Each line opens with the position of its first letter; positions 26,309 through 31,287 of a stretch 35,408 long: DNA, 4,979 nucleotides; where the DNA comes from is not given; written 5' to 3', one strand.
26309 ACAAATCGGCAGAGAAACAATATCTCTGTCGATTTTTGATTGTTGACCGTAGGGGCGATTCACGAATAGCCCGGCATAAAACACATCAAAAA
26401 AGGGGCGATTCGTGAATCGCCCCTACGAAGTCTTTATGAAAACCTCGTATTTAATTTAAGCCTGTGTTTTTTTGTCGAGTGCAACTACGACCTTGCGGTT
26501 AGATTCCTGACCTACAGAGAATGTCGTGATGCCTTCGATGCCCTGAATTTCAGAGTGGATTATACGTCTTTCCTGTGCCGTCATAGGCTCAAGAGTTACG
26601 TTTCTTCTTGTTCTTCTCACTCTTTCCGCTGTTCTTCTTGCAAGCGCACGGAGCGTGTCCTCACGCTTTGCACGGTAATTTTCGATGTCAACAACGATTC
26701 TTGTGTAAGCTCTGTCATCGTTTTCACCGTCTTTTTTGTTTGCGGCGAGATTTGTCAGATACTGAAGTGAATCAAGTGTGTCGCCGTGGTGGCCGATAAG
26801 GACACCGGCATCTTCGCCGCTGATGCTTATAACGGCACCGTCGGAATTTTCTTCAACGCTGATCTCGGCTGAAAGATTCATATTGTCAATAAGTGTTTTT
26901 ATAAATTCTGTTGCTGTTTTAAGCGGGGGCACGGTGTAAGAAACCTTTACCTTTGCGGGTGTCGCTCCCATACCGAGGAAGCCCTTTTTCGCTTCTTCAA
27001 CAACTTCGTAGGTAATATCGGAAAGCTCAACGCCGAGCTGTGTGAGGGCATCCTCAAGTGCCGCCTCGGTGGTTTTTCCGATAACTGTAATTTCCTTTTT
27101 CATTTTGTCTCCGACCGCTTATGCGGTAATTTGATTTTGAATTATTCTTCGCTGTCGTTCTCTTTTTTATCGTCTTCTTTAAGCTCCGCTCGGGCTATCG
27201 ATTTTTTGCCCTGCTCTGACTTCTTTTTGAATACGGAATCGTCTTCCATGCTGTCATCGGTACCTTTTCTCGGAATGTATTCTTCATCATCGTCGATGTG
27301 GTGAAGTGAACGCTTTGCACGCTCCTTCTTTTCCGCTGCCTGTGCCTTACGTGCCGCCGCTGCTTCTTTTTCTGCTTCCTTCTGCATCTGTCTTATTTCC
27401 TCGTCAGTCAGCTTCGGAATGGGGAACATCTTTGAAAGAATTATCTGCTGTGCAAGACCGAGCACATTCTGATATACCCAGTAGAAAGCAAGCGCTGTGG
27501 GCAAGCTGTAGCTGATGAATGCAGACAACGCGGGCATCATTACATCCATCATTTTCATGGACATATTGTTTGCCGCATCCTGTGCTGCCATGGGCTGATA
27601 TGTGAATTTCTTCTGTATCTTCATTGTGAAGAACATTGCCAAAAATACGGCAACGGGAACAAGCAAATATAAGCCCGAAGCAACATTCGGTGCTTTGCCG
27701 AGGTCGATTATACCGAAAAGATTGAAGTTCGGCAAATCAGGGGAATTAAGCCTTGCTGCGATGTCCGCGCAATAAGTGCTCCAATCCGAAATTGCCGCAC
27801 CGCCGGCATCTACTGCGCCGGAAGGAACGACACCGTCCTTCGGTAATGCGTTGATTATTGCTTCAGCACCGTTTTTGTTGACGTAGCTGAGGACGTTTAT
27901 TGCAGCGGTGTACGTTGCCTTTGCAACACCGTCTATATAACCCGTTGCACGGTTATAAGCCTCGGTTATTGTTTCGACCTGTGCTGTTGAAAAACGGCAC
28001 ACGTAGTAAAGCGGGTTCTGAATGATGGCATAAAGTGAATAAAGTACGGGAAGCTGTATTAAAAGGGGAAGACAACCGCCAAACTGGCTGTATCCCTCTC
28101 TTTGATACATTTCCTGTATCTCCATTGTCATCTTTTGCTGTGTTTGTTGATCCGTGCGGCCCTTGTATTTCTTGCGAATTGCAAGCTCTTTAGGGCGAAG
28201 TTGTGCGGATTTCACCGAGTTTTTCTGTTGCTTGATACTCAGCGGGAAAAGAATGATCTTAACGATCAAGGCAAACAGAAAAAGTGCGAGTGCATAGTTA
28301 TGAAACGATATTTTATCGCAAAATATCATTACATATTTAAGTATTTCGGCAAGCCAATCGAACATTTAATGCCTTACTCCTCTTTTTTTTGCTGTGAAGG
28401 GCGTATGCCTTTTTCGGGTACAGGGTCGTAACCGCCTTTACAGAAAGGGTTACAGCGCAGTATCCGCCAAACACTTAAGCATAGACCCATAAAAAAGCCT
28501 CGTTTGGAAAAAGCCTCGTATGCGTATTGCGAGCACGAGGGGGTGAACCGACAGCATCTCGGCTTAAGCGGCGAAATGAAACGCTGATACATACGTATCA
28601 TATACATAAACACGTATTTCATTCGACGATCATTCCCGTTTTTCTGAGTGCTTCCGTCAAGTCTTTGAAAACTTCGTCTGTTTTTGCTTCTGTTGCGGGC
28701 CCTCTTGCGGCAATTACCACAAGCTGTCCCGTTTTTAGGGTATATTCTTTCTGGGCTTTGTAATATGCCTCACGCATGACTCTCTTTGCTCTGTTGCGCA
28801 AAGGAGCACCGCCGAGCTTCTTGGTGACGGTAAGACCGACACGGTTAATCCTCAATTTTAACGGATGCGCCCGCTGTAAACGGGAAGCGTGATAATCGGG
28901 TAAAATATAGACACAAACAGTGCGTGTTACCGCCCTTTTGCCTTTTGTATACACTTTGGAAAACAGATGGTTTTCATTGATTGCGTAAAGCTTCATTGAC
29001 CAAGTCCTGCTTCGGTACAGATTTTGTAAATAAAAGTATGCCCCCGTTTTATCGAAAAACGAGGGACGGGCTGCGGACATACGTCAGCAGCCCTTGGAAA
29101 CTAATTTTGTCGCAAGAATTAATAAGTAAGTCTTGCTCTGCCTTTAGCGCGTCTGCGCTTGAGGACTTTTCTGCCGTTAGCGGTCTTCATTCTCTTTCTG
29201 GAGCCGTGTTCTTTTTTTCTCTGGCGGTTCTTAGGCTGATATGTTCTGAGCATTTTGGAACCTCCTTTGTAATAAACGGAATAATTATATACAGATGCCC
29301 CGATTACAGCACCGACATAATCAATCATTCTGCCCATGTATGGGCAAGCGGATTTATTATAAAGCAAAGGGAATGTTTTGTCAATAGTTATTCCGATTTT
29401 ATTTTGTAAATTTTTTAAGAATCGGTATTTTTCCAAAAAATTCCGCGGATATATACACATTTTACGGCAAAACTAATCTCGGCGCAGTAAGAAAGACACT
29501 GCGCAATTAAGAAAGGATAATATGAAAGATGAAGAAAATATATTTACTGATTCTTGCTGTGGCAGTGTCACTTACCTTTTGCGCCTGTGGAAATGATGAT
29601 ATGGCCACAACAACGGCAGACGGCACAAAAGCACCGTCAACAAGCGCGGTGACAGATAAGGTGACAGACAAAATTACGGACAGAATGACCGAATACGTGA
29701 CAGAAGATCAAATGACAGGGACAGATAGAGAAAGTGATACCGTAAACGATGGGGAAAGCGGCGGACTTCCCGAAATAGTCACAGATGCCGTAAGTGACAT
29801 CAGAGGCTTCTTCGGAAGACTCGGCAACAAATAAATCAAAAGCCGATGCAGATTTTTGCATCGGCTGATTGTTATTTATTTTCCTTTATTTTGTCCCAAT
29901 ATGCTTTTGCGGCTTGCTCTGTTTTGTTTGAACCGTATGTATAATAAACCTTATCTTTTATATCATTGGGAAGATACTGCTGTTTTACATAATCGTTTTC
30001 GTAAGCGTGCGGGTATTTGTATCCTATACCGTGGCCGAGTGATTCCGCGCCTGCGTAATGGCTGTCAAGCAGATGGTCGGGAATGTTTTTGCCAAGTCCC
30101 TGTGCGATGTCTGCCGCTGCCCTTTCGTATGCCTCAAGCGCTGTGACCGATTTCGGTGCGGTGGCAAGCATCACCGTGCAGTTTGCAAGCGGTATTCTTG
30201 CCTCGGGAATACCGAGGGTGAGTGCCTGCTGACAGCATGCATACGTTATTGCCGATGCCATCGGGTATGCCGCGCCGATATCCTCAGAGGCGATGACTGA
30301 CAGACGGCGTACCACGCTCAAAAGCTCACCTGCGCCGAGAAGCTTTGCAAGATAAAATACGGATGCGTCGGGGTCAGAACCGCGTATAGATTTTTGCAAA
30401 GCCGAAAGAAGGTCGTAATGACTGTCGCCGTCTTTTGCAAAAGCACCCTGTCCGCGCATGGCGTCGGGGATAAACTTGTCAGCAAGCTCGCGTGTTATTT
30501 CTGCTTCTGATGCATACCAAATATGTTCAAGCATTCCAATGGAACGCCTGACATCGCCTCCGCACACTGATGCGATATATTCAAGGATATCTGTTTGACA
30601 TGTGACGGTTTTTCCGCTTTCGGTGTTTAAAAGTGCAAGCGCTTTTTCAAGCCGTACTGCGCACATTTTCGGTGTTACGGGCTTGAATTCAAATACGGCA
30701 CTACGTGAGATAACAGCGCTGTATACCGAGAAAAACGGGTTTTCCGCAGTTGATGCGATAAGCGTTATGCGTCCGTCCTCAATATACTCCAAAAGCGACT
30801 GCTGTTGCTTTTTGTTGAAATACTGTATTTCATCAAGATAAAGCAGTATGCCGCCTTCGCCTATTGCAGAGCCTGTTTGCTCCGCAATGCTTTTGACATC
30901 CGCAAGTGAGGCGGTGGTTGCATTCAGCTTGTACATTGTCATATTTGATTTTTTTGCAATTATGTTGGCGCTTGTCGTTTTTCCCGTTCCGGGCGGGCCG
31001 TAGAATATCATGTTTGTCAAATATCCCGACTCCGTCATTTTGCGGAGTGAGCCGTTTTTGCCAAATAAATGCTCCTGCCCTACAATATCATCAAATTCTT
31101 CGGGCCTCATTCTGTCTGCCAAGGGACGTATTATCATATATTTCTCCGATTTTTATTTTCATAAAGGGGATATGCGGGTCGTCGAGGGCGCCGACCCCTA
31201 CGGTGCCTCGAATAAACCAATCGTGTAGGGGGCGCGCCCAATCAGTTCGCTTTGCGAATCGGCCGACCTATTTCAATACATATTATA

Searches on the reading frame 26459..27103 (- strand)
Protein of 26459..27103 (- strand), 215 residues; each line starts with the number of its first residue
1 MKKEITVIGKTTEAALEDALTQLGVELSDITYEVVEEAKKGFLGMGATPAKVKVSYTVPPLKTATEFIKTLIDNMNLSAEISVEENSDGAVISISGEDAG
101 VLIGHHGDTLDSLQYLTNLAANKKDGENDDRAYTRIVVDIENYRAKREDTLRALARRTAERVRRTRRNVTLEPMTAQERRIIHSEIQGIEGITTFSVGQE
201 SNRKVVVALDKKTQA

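Call 82: search_protein_families(library=pfam, proteins=[window:26459-27103:-], max_evalue=0.00001)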
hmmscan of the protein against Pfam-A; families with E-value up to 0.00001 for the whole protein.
window:26459-27103:- (215 aa): 3 families
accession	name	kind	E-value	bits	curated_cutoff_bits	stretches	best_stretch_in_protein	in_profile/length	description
PF01424.28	R3H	-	8.4e-19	67.8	26.8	1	150-207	2-58/60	R3H domain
PF14804.11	Jag_N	-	4.5e-18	65.9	25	1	8-56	2-50/50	Jag N-terminus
PF13083.13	KH_KhpA-B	-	1.3e-15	57.5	32.1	1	65-125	5-66/73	KhpA/KhpB, KH domain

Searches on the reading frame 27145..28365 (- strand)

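Call 82: search_protein_families(library=pfam, proteins=[window:27145-28365:-], max_evalue=0.00001)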
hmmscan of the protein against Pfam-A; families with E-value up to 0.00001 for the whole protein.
window:27145-28365:- (407 aa): 1 family
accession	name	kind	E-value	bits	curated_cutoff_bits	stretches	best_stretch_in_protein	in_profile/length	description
PF02096.25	60KD_IMP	-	2.7e-42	145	35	1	24-311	1-162/163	60Kd inner membrane protein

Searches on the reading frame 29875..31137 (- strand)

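Call 82: search_protein_families(library=pfam, proteins=[window:29875-31137:-], max_evalue=0.00001)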
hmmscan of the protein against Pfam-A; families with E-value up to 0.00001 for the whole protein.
window:29875-31137:- (421 aa): 7 families
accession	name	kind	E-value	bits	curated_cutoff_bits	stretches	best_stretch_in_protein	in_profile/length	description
PF12002.13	MgsA_C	-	2.9e-57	193.7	27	1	253-418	1-167/167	MgsA AAA+ ATPase C terminal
PF16193.11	AAA_assoc_2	-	9.4e-16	58.3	34.3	1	176-252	3-81/81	AAA C-terminal domain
PF00004.35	AAA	-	5.7e-11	43.4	21.2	1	43-148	1-125/131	ATPase family associated with various cellular activities (AAA)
PF05496.18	RuvB_N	-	2.4e-09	37.6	27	1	10-129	1-118/159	Holliday junction DNA helicase RuvB P-loop domain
PF14532.12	Sigma54_activ_2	-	1.5e-06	29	25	1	42-133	23-110/138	Sigma-54 interaction domain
PF01078.27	Mg_chelatase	-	3.5e-06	27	20.3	0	41-62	23-44/207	Magnesium chelatase, subunit ChlI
PF07728.20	AAA_5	-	9.7e-06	26.1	22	0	42-130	1-101/139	AAA domain (dynein-related subfamily)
